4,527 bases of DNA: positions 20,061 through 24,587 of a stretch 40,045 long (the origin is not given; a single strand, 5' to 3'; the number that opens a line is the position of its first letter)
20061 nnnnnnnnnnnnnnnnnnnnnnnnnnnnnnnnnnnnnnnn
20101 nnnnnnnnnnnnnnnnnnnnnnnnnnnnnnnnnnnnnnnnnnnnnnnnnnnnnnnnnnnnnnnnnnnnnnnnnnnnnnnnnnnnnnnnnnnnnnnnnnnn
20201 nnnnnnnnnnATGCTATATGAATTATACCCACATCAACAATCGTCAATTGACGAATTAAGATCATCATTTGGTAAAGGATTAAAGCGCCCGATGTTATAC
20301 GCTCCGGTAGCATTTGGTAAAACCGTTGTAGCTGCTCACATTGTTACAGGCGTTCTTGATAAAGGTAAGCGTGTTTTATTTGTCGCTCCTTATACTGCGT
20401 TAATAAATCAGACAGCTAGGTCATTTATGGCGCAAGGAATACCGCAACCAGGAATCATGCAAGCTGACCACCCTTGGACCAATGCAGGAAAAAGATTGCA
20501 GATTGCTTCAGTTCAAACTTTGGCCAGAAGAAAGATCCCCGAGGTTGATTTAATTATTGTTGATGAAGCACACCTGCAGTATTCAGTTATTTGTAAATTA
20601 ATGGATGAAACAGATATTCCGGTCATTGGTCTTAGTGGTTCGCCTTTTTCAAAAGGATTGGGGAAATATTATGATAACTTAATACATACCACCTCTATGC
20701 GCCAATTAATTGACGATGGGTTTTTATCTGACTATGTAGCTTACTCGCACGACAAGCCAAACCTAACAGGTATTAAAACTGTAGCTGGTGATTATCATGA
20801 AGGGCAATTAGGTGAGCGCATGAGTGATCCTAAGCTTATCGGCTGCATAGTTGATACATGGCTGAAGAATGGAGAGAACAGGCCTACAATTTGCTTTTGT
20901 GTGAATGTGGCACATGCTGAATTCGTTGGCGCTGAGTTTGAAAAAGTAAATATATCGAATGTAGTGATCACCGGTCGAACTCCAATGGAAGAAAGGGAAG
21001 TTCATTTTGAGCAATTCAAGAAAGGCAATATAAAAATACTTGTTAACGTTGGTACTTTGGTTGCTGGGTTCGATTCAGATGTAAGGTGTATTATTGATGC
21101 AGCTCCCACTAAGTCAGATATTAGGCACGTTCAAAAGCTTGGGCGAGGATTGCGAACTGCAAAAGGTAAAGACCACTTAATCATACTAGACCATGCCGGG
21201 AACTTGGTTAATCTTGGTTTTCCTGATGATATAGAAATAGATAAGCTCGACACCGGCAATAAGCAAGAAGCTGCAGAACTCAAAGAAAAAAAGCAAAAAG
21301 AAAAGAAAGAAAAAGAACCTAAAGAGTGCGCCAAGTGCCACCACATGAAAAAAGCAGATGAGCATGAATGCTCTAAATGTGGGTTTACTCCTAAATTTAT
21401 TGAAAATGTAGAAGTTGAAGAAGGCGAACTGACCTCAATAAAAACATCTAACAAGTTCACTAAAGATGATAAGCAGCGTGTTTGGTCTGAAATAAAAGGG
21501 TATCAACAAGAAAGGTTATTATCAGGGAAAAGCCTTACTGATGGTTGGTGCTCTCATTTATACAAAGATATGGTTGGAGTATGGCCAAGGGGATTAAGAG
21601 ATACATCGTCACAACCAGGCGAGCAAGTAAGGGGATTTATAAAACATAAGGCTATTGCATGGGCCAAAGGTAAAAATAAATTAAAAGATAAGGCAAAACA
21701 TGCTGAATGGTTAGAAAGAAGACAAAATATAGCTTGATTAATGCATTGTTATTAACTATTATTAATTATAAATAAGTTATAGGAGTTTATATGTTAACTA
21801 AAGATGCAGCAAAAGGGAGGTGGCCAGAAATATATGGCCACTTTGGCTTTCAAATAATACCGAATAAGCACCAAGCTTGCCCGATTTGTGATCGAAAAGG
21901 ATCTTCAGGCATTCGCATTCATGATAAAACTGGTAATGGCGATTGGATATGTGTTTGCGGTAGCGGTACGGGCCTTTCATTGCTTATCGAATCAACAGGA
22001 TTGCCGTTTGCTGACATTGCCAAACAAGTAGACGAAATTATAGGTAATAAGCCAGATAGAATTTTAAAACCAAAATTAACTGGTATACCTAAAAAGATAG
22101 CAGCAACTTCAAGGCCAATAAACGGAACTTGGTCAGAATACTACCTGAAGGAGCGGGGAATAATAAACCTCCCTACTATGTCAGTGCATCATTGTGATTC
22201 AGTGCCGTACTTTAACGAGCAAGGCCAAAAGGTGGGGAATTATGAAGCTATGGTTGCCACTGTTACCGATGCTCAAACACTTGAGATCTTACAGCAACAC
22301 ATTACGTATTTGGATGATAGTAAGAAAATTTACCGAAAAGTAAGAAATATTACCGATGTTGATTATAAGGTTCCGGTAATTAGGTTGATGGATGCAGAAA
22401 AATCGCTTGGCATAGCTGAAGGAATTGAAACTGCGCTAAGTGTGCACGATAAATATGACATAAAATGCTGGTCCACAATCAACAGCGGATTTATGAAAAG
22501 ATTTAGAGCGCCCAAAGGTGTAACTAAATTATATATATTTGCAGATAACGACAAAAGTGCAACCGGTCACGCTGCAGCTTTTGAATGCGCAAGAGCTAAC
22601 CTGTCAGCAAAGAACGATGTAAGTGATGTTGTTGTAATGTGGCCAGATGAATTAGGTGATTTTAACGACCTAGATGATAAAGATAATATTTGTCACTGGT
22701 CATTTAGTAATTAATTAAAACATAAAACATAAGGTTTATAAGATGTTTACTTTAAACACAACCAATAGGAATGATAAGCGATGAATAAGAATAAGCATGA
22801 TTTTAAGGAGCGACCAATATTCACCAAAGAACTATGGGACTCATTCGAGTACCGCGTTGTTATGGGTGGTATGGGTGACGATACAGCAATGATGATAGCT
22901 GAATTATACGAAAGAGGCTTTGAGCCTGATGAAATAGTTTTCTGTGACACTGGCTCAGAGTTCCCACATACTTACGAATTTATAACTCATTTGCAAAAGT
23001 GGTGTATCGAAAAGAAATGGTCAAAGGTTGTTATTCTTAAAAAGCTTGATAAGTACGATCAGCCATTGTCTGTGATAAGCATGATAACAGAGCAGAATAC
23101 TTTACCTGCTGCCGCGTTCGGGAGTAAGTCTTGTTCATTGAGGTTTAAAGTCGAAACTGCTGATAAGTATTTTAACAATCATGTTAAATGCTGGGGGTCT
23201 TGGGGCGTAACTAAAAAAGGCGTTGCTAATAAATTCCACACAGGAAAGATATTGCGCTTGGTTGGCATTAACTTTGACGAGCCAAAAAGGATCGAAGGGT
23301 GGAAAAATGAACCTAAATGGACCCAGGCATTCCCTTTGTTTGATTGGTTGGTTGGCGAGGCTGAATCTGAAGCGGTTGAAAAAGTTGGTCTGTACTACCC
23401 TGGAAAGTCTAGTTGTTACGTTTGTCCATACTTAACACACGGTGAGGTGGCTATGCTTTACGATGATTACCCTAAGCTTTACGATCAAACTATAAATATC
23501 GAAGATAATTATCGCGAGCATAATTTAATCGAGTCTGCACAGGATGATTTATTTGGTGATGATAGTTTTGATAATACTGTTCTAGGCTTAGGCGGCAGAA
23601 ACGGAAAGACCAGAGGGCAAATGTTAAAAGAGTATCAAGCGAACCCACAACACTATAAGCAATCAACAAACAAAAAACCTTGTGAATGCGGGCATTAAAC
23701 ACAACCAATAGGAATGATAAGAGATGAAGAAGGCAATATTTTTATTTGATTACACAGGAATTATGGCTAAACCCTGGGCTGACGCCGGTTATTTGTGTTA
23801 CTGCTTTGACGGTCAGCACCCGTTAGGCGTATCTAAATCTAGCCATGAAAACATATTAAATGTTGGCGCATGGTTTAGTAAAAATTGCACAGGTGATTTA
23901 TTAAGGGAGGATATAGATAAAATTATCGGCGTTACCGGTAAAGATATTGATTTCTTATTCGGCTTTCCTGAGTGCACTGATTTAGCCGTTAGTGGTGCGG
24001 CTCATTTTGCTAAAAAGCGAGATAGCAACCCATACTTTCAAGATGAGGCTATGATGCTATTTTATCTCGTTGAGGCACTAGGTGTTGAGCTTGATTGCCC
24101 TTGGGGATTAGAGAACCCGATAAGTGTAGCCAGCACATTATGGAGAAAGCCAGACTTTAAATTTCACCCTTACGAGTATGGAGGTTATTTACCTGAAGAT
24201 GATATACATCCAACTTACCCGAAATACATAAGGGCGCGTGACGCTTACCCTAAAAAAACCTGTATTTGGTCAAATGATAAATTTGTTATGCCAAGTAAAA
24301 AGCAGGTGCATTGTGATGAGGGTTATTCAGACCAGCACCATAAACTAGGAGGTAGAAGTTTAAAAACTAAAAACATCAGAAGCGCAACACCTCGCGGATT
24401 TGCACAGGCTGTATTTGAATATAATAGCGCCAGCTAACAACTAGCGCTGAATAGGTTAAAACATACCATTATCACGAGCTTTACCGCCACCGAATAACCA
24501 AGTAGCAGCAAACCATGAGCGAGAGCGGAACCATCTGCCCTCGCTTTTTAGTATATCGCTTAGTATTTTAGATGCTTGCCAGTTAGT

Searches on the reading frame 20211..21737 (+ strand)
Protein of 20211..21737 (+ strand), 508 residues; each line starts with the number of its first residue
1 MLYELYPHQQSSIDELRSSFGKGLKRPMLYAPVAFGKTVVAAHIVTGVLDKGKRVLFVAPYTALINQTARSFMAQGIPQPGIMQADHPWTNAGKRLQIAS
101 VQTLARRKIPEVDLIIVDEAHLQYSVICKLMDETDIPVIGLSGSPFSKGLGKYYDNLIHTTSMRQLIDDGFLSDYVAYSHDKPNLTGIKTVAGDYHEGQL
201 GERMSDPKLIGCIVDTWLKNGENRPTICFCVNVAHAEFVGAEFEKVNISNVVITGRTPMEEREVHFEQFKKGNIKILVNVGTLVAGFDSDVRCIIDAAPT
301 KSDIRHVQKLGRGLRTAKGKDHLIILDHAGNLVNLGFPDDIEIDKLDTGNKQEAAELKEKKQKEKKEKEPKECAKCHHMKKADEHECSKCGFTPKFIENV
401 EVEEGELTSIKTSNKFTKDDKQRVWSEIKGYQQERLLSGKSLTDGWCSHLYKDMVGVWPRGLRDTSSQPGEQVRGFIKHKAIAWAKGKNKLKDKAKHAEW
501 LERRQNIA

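Call 24: find_related_loci(query=window:20211-21737:+, collection=viral_contigs, flank=6000)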
Query window:20211-21737:+ (508 aa) in viral_contigs; peptide patterns used: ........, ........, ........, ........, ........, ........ (x = any residue, [..] = any of these).
134 stretches matched a pattern; 12 encode a relative of the query (tblastn E <= 1e-3); 12 distinct loci.
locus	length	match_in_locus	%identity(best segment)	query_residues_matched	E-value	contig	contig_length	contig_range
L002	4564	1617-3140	100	1-508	0e+0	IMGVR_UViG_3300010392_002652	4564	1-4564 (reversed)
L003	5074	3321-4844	96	1-508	0e+0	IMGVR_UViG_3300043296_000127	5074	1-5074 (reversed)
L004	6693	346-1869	95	1-508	0e+0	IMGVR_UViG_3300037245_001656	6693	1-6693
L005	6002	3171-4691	95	1-507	0e+0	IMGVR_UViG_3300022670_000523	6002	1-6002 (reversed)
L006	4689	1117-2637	95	1-507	0e+0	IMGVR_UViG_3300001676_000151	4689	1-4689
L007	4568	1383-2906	88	1-508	0e+0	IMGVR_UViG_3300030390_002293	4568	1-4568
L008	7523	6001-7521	90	1-507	0e+0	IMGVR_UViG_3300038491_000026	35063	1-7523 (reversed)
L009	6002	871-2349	85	1-493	0e+0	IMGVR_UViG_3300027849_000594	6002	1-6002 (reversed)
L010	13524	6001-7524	90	1-508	0e+0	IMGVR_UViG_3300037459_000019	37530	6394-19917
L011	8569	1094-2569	63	2-493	0e+0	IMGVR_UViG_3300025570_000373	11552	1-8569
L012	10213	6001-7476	63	2-493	0e+0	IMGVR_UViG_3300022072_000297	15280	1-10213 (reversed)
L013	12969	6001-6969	24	25-332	3e-11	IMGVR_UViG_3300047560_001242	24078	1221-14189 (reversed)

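Call 77: search_dna_similar(query=window:20211-21737:+, collection=phages, mode=protein, max_rows=15)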
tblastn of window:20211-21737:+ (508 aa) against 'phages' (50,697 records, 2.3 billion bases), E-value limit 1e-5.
Records with a match: 2198; places in all: 2203; records where one place covers at least 80% of the query: 141.
Best place of each record, by identity: <60% 2198.
By first word of the organism name: Mycobacterium 507; Streptococcus 262; Vibrio 244; Escherichia 112; Pseudomonas 109; Klebsiella 102; Xanthomonas 66; Stx2a-converting 62; Salmonella 61; Brucella 40; and 100 more.
By host as written in the record: Mycobacterium smegmatis mc2 155 366; - 301; Streptococcus thermophilus 102; Mycobacterium smegmatis mc#155 80; Klebsiella pneumoniae 57; Vibrio lentus 51; Escherichia coli 36; Pseudomonas aeruginosa 33; and 539 more.
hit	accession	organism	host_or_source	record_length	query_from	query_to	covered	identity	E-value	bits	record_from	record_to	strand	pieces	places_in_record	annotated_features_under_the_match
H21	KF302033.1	Pseudoalteromonas phage HS1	Pseudoalteromonas sp. str. H105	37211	5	482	94%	49.6%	4e-137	442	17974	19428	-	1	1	record has no annotation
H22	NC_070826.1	Pseudoalteromonas phage HS1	Pseudoalteromonas sp. str. H105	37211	5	482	94%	49.6%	4e-137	442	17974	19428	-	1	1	TMhelix containing protein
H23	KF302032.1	Pseudoalteromonas phage HS5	Pseudoalteromonas sp. str. H105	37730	5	482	94%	48.8%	1e-134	436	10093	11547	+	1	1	record has no annotation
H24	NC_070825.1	Pseudoalteromonas phage HS5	Pseudoalteromonas sp. str. H105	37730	5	482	94%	48.8%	1e-134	436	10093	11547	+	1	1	TMhelix containing protein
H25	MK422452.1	Klebsiella phage ST13-OXA48phi12.2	Klebsiella pneumoniae ST13-OXA48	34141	9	482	93%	48.0%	2e-127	415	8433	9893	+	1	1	DEAD/DEAH box helicase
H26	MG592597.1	Vibrio phage 1.233.A._10N.261.51.E6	Vibrio breoganii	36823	1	482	95%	46.4%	7e-127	413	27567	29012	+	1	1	TMhelix containing protein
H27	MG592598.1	Vibrio phage 1.233.B._10N.261.51.E6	Vibrio breoganii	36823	1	482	95%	46.4%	7e-127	413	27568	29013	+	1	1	TMhelix containing protein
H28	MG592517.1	Vibrio phage 1.148.O._10N.286.54.A10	Vibrio breoganii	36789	1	482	95%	46.2%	7e-125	407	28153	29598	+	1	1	TMhelix containing protein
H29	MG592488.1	Vibrio phage 1.115.A._10N.222.49.B11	Vibrio breoganii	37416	1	482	95%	46.0%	4e-124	405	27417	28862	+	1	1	TMhelix containing protein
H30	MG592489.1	Vibrio phage 1.115.B._10N.222.49.B11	Vibrio breoganii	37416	1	482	95%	46.0%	4e-124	405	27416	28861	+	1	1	TMhelix containing protein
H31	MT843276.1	Serratia phage vB_SspS_OS31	Serratia sp. OS31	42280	1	482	95%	46.0%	1e-125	410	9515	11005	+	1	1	DEAD-like helicase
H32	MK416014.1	Klebsiella phage ST16-OXA48phi5.3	Klebsiella pneumoniae ST16-OXA48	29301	9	482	93%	46.7%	1e-117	387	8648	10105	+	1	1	DEAD/DEAH box helicase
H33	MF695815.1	Klebsiella phage KPP5665-2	Klebsiella pneumoniae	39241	9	482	93%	46.7%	3e-117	385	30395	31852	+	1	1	ATP-dependent helicase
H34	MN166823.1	Klebsiella phage ST512-KPC3phi13.5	Klebsiella pneumoniae ST512-KPC3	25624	9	482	93%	46.3%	4e-117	385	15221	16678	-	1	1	DEAD/DEAH box helicase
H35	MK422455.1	Klebsiella phage ST340-VIM1phi10.1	Klebsiella pneumoniae ST340-VIM1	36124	9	482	93%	46.3%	4e-117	385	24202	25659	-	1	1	DEAD/DEAH box helicase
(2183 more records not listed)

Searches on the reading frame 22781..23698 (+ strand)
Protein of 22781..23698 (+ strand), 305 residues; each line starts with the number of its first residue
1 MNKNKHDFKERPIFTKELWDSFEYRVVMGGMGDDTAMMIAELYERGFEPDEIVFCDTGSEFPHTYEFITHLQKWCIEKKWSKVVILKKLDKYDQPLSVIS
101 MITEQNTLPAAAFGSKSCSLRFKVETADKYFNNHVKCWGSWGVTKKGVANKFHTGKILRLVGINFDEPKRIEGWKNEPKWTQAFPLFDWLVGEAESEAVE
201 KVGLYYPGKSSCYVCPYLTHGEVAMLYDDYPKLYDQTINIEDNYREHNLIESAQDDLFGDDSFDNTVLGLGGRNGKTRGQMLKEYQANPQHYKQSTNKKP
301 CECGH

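Call 31: search_protein_families(library=phrogs, proteins=[window:22781-23698:+], max_evalue=0.001)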
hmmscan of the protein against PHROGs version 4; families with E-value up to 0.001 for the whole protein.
window:22781-23698:+ (305 aa): 2 families
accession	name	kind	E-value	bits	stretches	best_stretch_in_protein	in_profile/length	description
phrog_424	-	moron, auxiliary metabolic gene and host takeover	1e-26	94.9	1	11-247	150-371/460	phosphoadenosine phosphosulfate reductase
phrog_15238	-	unknown function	1.7e-06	29.1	1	23-75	13-64/215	-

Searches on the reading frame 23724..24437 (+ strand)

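Call 31: search_protein_families(library=phrogs, proteins=[window:23724-24437:+], max_evalue=0.001)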
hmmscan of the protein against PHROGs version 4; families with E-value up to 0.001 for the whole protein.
window:23724-24437:+ (237 aa): 1 family
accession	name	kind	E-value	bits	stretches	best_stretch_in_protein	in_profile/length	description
phrog_757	-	other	2.9e-74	250.3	1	1-235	14-219/247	DNA methyltransferase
